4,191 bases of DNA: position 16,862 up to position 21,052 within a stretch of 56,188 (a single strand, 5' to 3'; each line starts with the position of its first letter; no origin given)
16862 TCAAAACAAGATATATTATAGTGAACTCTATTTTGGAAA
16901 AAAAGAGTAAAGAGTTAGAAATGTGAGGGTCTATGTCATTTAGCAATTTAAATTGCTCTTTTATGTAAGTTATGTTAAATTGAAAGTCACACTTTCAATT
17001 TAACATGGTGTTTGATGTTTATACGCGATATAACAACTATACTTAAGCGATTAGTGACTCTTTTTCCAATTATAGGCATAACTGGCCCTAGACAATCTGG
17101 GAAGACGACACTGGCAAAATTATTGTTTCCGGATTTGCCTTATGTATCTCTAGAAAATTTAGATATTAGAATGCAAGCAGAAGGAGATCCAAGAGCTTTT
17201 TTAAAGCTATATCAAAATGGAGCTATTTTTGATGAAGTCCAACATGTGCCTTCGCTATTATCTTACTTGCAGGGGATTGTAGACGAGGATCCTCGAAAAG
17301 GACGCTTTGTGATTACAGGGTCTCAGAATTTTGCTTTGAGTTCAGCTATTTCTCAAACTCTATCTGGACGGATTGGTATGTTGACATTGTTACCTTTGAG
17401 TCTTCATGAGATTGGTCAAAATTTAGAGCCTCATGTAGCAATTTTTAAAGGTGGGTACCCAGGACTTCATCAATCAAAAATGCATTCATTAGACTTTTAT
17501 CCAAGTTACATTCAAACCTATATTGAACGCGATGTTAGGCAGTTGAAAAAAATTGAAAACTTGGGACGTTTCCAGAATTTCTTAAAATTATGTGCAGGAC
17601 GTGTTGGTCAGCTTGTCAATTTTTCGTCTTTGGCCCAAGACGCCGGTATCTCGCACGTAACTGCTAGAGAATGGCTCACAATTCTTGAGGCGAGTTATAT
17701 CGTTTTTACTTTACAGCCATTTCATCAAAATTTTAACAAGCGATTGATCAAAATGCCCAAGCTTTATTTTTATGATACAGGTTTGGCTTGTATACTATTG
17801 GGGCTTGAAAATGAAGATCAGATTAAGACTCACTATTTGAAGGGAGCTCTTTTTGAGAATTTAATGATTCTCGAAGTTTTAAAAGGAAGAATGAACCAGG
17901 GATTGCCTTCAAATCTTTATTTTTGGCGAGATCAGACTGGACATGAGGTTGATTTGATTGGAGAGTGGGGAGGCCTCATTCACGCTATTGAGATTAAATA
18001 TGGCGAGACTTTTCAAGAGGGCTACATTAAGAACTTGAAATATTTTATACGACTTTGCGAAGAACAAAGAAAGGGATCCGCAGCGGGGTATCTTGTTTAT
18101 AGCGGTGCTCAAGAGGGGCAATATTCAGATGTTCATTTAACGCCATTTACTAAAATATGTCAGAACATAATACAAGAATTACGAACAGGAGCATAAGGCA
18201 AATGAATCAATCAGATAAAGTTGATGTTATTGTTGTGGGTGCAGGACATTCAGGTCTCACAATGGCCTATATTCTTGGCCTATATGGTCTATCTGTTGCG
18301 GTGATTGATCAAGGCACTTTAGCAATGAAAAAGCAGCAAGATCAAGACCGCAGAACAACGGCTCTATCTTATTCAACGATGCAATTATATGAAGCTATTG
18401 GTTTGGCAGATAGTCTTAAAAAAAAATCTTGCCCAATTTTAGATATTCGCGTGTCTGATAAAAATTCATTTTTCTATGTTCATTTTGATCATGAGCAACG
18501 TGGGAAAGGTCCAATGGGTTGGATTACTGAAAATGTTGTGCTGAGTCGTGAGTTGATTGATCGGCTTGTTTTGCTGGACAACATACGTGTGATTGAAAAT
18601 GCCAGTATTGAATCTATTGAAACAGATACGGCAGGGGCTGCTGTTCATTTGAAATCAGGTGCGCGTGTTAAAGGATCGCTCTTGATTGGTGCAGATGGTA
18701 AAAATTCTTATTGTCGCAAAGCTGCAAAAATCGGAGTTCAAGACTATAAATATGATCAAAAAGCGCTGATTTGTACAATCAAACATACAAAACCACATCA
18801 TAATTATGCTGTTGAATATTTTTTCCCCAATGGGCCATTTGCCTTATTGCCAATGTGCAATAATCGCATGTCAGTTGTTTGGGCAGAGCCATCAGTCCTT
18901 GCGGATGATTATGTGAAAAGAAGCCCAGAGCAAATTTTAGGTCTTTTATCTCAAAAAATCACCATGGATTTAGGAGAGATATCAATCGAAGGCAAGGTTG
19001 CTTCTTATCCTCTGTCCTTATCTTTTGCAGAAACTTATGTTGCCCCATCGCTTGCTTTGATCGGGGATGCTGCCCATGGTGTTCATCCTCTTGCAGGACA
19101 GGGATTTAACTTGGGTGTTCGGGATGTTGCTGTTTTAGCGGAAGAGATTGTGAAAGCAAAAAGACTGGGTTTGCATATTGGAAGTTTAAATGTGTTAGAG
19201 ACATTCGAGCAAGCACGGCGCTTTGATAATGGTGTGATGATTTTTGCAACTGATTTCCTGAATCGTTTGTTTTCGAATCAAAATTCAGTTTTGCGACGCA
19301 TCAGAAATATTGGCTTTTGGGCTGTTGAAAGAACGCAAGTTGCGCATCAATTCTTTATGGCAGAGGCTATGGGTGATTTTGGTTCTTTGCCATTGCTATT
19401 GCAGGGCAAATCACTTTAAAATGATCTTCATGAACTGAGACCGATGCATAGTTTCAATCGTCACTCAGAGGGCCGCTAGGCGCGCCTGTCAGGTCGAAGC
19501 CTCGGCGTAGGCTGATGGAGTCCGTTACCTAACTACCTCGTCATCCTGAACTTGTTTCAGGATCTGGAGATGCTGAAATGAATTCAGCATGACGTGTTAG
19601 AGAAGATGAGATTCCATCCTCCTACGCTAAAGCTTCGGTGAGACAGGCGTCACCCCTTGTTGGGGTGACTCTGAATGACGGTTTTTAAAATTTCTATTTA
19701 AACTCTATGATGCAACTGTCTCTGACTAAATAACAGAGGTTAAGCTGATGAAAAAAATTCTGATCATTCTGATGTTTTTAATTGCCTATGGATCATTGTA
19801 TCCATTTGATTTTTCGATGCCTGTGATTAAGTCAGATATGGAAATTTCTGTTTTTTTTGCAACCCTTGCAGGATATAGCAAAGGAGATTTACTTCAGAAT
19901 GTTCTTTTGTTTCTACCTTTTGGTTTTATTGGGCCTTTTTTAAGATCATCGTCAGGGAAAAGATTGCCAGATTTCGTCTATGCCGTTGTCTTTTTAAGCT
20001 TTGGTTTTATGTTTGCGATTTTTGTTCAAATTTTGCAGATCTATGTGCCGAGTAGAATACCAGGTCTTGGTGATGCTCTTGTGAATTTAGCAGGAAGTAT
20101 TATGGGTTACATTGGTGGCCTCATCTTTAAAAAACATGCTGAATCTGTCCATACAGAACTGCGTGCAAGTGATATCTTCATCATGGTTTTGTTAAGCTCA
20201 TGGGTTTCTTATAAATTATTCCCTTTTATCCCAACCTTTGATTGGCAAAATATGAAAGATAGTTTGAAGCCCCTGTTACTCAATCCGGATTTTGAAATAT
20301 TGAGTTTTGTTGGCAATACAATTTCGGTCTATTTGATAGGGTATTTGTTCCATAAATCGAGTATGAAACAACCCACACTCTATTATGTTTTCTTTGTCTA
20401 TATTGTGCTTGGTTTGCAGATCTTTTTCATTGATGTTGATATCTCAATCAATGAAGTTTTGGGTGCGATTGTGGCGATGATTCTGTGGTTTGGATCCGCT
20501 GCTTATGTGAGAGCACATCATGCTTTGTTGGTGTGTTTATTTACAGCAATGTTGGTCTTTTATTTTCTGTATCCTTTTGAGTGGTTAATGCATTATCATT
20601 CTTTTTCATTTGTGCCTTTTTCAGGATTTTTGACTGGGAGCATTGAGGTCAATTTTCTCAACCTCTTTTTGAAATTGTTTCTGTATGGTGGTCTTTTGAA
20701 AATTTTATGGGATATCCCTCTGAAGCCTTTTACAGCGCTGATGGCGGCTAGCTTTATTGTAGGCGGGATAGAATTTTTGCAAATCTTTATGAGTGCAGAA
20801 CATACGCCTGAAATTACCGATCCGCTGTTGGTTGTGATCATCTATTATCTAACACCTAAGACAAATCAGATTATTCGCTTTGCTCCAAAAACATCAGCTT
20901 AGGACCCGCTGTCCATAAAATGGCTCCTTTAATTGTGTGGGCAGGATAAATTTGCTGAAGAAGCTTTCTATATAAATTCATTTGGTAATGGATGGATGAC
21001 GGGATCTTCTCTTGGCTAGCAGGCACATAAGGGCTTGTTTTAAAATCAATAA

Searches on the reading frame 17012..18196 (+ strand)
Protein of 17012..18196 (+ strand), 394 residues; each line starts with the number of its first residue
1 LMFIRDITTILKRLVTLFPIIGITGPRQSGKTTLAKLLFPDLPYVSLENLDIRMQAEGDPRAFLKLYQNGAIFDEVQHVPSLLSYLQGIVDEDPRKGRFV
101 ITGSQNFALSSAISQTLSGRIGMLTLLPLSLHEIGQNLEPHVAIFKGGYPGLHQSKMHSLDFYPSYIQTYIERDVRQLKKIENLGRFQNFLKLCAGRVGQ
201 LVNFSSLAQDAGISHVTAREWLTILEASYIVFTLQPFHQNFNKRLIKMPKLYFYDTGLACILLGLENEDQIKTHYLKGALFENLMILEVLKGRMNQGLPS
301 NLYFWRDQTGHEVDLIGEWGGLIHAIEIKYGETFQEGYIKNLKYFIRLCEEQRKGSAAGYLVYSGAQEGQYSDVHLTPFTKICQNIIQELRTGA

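Call 11: search_protein_families(library=pfam, proteins=[window:17012-18196:+], max_evalue=0.001)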
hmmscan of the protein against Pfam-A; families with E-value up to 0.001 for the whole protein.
window:17012-18196:+ (394 aa): 2 families
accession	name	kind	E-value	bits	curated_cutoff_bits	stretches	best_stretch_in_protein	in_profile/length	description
PF13635.12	DUF4143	-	3.4e-52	176.9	28.1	1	172-331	1-160/160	Domain of unknown function (DUF4143)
PF13173.12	AAA_14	-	4e-27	95.2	27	1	19-134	3-128/129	AAA domain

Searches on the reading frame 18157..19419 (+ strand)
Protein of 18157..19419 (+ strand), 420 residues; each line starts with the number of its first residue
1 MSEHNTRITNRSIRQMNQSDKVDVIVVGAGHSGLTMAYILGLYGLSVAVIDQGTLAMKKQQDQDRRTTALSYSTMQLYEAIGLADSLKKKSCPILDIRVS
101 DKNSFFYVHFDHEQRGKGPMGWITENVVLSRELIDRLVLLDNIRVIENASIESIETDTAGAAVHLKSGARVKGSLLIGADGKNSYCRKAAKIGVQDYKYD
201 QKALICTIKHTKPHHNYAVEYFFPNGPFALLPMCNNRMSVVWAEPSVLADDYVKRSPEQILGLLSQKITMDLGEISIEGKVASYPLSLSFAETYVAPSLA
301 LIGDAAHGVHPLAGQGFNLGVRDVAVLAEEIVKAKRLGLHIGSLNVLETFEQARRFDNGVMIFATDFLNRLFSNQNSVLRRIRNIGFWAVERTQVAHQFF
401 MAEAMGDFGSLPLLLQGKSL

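Call 11: search_protein_families(library=pfam, proteins=[window:18157-19419:+], max_evalue=0.001)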
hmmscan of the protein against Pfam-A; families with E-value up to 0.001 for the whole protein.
window:18157-19419:+ (420 aa): 11 families
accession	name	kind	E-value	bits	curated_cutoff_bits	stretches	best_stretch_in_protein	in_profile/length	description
PF01494.25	FAD_binding_3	-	1.2e-30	107.3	22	1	21-333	1-320/349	FAD binding domain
PF05834.18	Lycopene_cycl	-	1.7e-07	31.1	23.4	1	23-196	1-154/380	Lycopene cyclase protein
PF01946.23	Thi4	-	6.4e-07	29.3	26.2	1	7-52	3-49/235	Thi4 family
PF08491.16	SE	-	2.3e-06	27.3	20.1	1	278-388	111-221/276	Squalene epoxidase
PF01266.30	DAO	-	7.3e-06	26.2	27.9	1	23-155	1-128/353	FAD dependent oxidoreductase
PF00070.33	Pyr_redox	-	2.1e-05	25.4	22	0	24-65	2-42/82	Pyridine nucleotide-disulphide oxidoreductase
PF13450.12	NAD_binding_8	-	2.2e-05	25.1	21.9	1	26-53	1-28/68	NAD(P)-binding Rossmann-like domain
PF07992.20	Pyr_redox_2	-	2.3e-05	24.4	26.1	0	23-55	2-35/291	Pyridine nucleotide-disulphide oxidoreductase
PF01134.28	GIDA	-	0.00011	21.8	22.1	1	23-199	1-165/391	Glucose inhibited division protein A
PF03486.20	HI0933_like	-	0.00015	21.7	50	0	23-59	2-38/244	HI0933-like protein Rossmann domain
PF13738.12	Pyr_redox_3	-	0.00035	20.4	30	0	6-64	149-207/305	Pyridine nucleotide-disulphide oxidoreductase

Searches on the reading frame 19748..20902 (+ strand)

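Call 11: search_protein_families(library=pfam, proteins=[window:19748-20902:+], max_evalue=0.001)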
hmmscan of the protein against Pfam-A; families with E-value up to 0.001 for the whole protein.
window:19748-20902:+ (384 aa): 1 family
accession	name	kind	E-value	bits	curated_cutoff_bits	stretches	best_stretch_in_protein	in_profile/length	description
PF04892.17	VanZ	-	1e-12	49.2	30.1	1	5-127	5-125/126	VanZ like family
